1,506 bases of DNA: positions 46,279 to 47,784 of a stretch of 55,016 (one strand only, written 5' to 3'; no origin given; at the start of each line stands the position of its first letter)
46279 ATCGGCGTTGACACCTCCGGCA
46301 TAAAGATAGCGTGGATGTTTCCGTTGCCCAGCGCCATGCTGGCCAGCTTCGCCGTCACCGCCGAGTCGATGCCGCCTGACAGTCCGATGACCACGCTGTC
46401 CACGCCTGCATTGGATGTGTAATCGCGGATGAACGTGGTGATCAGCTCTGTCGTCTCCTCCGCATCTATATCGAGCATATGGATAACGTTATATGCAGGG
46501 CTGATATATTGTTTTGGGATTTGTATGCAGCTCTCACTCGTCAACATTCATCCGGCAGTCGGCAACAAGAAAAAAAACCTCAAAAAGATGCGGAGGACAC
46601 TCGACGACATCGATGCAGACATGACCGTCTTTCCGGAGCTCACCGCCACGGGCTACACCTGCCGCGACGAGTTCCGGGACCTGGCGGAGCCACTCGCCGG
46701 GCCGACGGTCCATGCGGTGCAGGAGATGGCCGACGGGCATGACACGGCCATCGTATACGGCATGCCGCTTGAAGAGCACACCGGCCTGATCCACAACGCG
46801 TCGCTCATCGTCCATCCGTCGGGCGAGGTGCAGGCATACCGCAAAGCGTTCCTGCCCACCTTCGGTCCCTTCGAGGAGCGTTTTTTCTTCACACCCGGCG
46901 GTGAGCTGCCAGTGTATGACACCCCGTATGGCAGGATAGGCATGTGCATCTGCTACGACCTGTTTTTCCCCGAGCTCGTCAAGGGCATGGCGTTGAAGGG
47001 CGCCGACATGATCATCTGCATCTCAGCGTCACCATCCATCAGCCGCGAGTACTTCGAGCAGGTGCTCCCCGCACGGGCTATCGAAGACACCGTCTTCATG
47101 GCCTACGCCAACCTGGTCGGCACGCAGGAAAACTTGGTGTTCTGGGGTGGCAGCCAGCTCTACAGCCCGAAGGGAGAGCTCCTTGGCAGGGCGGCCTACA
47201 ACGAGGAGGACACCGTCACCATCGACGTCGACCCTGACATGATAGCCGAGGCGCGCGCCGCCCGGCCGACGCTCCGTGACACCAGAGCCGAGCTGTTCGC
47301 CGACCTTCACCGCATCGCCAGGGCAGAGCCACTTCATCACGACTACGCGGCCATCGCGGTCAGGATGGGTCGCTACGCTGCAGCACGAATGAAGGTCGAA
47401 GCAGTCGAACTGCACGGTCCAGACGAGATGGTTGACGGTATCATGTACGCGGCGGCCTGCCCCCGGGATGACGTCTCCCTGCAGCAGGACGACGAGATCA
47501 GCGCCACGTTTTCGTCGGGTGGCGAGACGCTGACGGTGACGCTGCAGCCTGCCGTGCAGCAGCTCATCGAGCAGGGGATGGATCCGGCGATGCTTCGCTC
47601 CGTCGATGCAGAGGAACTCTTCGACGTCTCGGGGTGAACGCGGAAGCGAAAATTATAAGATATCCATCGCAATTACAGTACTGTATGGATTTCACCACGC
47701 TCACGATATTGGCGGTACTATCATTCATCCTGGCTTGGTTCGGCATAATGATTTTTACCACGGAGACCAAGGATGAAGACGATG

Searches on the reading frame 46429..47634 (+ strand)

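Call 74: search_protein_families(library=pfam, proteins=[window:46429-47634:+], max_evalue=0.0001)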
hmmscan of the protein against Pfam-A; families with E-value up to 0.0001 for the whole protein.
window:46429-47634:+ (402 aa): 1 family
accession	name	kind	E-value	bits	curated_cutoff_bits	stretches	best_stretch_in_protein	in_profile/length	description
PF00795.27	CN_hydrolase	-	7.9e-49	166.7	23.2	1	38-276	5-255/256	Carbon-nitrogen hydrolase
